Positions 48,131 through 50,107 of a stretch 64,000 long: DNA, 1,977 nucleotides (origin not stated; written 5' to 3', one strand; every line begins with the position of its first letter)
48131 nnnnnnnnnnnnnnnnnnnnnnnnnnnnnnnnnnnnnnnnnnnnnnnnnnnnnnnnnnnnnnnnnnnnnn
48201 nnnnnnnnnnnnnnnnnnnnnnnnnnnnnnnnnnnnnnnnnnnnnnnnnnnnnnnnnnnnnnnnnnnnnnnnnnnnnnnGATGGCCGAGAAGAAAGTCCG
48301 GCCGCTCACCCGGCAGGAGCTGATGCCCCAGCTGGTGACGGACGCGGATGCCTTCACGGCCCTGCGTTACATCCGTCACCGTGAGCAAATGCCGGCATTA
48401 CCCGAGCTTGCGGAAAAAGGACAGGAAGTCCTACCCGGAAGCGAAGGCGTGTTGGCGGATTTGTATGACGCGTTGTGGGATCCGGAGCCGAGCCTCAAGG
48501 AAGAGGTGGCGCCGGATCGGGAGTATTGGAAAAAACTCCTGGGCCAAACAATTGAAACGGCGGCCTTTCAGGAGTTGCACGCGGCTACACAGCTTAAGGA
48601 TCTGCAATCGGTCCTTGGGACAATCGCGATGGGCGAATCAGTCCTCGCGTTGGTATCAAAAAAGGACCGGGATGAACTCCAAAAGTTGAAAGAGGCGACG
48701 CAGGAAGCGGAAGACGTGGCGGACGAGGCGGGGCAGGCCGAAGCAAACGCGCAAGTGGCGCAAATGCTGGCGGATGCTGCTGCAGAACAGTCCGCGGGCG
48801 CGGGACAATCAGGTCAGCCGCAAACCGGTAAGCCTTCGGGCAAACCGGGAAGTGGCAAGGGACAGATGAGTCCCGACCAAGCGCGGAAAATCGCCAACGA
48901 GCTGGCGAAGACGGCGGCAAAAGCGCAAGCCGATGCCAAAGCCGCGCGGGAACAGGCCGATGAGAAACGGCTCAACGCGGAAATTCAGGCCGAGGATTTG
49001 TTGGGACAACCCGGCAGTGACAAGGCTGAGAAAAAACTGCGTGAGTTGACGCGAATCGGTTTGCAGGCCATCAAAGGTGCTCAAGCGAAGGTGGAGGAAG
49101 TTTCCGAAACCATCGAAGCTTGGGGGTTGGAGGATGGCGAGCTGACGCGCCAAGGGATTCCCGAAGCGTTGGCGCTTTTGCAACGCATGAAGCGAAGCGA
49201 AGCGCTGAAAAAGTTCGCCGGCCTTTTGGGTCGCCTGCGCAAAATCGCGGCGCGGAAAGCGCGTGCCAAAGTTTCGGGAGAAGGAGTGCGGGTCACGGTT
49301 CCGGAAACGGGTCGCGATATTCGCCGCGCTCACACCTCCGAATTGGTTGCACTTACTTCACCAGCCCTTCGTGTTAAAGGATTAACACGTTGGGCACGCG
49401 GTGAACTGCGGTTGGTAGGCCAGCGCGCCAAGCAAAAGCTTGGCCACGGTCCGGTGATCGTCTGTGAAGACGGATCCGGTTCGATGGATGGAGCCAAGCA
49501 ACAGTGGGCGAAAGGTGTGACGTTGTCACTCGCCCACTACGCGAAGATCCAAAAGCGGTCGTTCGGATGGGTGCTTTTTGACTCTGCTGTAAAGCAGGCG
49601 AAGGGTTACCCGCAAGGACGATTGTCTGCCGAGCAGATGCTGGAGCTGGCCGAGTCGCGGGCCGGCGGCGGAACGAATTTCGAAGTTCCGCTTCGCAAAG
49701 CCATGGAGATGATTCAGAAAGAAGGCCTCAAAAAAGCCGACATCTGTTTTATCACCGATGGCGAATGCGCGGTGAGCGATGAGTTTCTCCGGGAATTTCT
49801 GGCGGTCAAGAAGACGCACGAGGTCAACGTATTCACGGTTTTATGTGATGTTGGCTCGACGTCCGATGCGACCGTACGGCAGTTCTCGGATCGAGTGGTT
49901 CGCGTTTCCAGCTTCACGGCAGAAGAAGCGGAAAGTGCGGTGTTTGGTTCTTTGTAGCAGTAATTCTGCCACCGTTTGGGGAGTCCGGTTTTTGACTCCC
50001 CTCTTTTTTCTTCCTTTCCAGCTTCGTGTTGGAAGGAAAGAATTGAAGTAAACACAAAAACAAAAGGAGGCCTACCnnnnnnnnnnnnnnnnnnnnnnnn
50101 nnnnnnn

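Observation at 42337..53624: GC-rich plus-strand island encoding a MoxR-like AAA+ ATPase, a VWA/MIDAS protein, four NK-like P-loop paralogues and a Zn-ribbon protein - candidate novel NTPase-based conflict/defence module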

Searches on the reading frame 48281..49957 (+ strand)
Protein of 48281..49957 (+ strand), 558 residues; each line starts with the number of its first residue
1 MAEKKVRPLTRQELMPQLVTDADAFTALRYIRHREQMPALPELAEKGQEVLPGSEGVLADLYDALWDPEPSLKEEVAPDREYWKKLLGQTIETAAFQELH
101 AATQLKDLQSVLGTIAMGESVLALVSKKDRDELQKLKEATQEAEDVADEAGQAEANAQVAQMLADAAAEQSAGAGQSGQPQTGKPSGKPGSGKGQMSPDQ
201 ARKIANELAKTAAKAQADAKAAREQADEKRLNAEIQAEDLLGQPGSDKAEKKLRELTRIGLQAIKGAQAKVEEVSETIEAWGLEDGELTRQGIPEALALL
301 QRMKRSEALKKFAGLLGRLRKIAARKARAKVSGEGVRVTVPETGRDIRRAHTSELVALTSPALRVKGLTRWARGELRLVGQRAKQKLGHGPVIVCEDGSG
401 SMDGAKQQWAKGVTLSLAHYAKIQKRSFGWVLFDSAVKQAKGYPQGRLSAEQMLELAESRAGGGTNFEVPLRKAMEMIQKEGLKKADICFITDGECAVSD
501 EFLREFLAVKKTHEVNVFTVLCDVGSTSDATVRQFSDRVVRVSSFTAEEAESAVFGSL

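Call 6: search_protein_families(library=pfam, max_evalue=0.1, proteins=[window:48281-49957:+])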
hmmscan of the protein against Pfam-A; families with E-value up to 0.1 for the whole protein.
window:48281-49957:+ (558 aa): 3 families
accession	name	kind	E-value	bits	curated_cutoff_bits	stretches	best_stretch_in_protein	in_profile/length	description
PF13519.12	VWA_2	-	1.4e-06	29.3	27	1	392-495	1-107/107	von Willebrand factor type A domain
PF05762.20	VWA_CoxE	-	2.6e-05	24.2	26.4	1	389-505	56-171/222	VWA domain containing CoxE-like protein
PF01882.25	DUF58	-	0.00082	19.1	23.4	1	400-520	51-168/216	Protein of unknown function DUF58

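Call 7: search_protein_families(library=padloc, max_evalue=0.1, proteins=[window:48281-49957:+])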
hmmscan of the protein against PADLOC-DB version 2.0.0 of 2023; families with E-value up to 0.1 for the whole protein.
window:48281-49957:+ (558 aa): 0 families

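Call 13: find_encoding_contigs(protein=window:48281-49957:+, flank=10000, max_places=8)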
Protein window:48281-49957:+ (558 aa): 1 contig read that carries it; 1 place shown.
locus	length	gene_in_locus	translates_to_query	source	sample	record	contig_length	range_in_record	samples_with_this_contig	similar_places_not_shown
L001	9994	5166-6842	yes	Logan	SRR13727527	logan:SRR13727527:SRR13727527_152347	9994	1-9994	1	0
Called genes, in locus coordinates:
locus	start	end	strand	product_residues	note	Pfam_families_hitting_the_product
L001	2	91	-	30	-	?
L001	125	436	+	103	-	PF09620:Cas_csx3 (weak)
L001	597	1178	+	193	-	-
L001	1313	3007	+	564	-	PF13238:AAA_18 (faint)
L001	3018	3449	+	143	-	-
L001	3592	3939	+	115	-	-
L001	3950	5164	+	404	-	PF20030:bpMoxR, PF07728:AAA_5 (weak), PF17868:AAA_lid_8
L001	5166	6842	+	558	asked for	PF13519:VWA_2 (faint)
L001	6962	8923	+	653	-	-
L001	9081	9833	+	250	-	-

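Call 43: search_protein_families(library=ncbifam, max_evalue=0.1, proteins=[window:48281-49957:+])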
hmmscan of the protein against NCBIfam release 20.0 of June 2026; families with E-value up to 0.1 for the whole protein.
window:48281-49957:+ (558 aa): 1 family
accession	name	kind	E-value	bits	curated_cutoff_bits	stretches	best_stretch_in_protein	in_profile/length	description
NF008230.0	PRK10997.1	equivalog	1.7e-12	47.3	500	1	364-494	298-426/487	ATPase RavA stimulator ViaA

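Call 46: search_solved_structures(query=window:48281-49954:+, max_evalue=0.1, show_alignments=1)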
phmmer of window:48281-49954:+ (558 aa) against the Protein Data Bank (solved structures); distinct sequences matched with E-value up to 0.1: 0.

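Call 56: find_related_loci(query=A3, collection=genome_contigs, flank=10000)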
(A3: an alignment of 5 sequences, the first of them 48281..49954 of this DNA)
Query A3 (558 aa) in genome_contigs; peptide patterns used: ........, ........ (x = any residue, [..] = any of these).
32 stretches matched a pattern; 8 encode a relative of the query (tblastn E <= 1e-3); 8 distinct loci.
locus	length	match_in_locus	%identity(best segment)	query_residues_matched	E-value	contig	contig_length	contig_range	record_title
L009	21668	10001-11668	77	1-558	0e+0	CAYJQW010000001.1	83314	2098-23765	MAG TPA_asm: uncultured Candidatus Saccharibacteria bacterium isolate ERP125453_co1_258 genome assembly, contig: NODE_14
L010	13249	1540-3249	65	5-558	0e+0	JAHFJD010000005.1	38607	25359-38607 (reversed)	MAG: Candidatus Doudnabacteria bacterium isolate nzgw378 NODE_614_length_38608_cov_4.056617, whole genome shotgun sequen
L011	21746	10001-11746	60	7-558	0e+0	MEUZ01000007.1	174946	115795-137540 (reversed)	MAG: candidate division WWE3 bacterium RIFCSPHIGHO2_01_FULL_40_23 rifcsphigho2_01_scaffold_69, whole genome shotgun sequ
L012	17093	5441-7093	64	5-556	0e+0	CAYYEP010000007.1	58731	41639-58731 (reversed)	MAG TPA_asm: uncultured Candidatus Saccharibacteria bacterium isolate SRP192927_co3_458 genome assembly, contig: NODE_84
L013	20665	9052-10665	59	4-558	0e+0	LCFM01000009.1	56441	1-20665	MAG: Parcubacteria group bacterium GW2011_GWA2_43_13 UV70_C0009, whole genome shotgun sequence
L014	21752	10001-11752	61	8-558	0e+0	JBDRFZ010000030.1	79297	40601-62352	MAG: Patescibacteria group bacterium isolate MEGAHIT-group-1.403 k141_4877608, whole genome shotgun sequence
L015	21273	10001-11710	59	1-558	0e+0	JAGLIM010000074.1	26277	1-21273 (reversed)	MAG: Candidatus Paceibacterota bacterium isolate RS_2_5 ROV157_2.bin.5.fa_74, whole genome shotgun sequence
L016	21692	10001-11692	53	8-558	3e-180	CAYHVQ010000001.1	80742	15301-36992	MAG TPA_asm: uncultured Gammaproteobacteria bacterium isolate ERP119705_co15_630 genome assembly, contig: NODE_159_lengt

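Call 106: search_protein_families(library=phrogs, max_evalue=0.01, proteins=[window:48281-49957:+])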
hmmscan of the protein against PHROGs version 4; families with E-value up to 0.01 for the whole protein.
window:48281-49957:+ (558 aa): 3 families
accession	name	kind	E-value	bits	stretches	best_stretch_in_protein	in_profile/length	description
phrog_24053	-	unknown function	8.5e-58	197.4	1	273-555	229-509/515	-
phrog_1314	-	DNA, RNA and nucleotide metabolism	0.00017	21.8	1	388-499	262-361/394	HNH endonuclease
phrog_5359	-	unknown function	0.0015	19.2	1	397-543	35-195/229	-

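Call 107: search_dna_similar(query=window:48281-49954:+, collection=phages, mode=protein, max_rows=15)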
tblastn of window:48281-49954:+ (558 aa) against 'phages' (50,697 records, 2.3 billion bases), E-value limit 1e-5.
Records with a match: 5; places in all: 5; records where one place covers at least 80% of the query: 0.
Best place of each record, by identity: <60% 5.
By first word of the organism name: Bacillus 2; Bacteriophage 2; Moorella 1.
By host as written in the record: Bacillus thuringiensis 2; - 2; Moorella thermoacetica DSM 103132 1.
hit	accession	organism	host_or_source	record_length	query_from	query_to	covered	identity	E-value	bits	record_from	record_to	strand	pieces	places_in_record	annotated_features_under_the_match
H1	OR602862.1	Moorella phage MTATph1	Moorella thermoacetica DSM 103132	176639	19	540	77%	31.5%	1e-32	194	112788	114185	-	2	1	hypothetical protein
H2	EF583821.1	Bacillus phage 0305phi8-36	Bacillus thuringiensis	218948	262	545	51%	35.4%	4e-42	168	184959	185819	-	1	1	ORF063: putative metalloprotein chaperonin subunit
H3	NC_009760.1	Bacillus phage 0305phi8-36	Bacillus thuringiensis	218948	262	545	51%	35.4%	4e-42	168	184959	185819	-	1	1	ORF063: putative metalloprotein chaperonin subunit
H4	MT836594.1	Bacteriophage sp.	human fecal samples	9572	263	555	53%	31.9%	5e-31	134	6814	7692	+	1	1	record has no annotation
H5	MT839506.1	Bacteriophage sp.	human fecal samples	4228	390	520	23%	28.2%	1e-7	61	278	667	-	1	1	record has no annotation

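Call 109: get_annotated_region(hit=H1, flank=7000)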
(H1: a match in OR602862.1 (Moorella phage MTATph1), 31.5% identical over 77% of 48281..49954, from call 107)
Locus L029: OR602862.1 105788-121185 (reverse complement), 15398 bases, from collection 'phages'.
description: Moorella phage MTATph1, complete genome.
organism: Moorella phage MTATph1 (NCBI taxid 3090776)
taxonomy: Viruses; Duplodnaviria; Heunggongvirae; Uroviricota; Caudoviricetes
host: Moorella thermoacetica DSM 103132; source: -; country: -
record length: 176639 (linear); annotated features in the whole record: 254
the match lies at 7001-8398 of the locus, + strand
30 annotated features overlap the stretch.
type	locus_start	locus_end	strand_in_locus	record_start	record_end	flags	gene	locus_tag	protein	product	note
CDS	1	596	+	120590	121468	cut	-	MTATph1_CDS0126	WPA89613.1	hypothetical protein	-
CDS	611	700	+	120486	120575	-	-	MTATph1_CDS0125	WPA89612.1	hypothetical protein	-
CDS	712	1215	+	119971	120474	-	-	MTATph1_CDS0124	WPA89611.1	hypothetical protein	-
CDS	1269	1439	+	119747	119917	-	-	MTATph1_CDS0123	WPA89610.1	hypothetical protein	-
CDS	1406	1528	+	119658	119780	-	-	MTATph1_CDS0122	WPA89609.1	hypothetical protein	-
CDS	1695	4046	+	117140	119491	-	-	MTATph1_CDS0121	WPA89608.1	ribonucleoside-diphosphate reductase large subunit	-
CDS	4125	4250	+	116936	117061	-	-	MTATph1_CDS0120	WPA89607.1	hypothetical protein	-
CDS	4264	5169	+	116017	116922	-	-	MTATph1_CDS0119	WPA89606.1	hypothetical protein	-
CDS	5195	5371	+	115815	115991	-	-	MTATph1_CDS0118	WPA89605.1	hypothetical protein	-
CDS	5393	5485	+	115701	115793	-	-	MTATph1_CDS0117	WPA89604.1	hypothetical protein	-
CDS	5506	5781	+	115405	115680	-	-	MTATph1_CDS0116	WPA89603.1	hypothetical protein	-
CDS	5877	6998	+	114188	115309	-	-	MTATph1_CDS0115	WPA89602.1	ATPase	-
CDS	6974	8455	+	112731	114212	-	-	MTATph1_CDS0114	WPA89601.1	hypothetical protein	-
CDS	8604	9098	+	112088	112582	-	-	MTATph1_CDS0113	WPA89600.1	antitoxin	antitoxin from toxin-antitoxin system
CDS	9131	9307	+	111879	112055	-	-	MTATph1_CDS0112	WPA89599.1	hypothetical protein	-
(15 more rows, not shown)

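Call 110: get_annotated_region(hit=H2, flank=6000)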
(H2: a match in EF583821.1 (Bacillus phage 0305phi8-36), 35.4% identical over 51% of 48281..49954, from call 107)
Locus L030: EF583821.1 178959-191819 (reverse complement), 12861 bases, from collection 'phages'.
description: Bacillus phage 0305phi8-36, complete genome.
organism: Bacillus phage 0305phi8-36 (NCBI taxid 458639)
taxonomy: Viruses; Duplodnaviria; Heunggongvirae; Uroviricota; Caudoviricetes
host: Bacillus thuringiensis; source: -; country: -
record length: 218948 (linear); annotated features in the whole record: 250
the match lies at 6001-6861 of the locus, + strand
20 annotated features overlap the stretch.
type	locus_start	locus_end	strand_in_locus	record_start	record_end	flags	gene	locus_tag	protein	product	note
CDS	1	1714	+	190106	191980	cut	ORF070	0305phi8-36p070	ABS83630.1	RecQ helicase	gp70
CDS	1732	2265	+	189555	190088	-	ORF069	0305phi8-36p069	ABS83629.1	hypothetical protein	gp69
CDS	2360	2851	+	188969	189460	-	ORF068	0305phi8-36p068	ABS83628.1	hypothetical protein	gp68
CDS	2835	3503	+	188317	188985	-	ORF067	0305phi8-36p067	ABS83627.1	hypothetical protein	gp67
CDS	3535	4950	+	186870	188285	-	ORF066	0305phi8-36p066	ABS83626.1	MoxR-like ATPase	gp66; putative metalloprotein chaperonin subunit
CDS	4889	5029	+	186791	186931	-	ORF065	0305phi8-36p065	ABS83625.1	hypothetical protein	gp65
CDS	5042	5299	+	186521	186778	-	ORF064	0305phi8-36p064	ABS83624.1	hypothetical protein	gp64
CDS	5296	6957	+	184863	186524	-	ORF063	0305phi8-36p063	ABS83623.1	putative metalloprotein chaperonin subunit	gp63; contains Von Willebrand factor type A-like domain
CDS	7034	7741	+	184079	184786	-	ORF062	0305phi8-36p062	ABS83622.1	enterotoxin/peptidoglycan binding protein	gp62; cell-wall binding protein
CDS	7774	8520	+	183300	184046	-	ORF061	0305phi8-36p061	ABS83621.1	hypothetical protein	gp61; similar to BC1880 of bacteriophage phBC6A51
misc_feature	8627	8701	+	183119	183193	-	-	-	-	-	tRNA-like element detected by tRNAscan-SE: pseudo tRNA, Cove score-30.20, anticodon AAC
misc_feature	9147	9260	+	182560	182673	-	-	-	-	-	tRNA-like element detected by tRNAscan-SE: intron-containing Arg-tRNA, Cove score-22.40, anticodon-ACG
CDS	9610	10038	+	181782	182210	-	ORF060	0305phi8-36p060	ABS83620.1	hypothetical protein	gp60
CDS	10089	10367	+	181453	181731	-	ORF059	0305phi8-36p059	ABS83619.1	hypothetical protein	gp59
CDS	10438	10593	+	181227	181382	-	ORF058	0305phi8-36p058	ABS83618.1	hypothetical protein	gp58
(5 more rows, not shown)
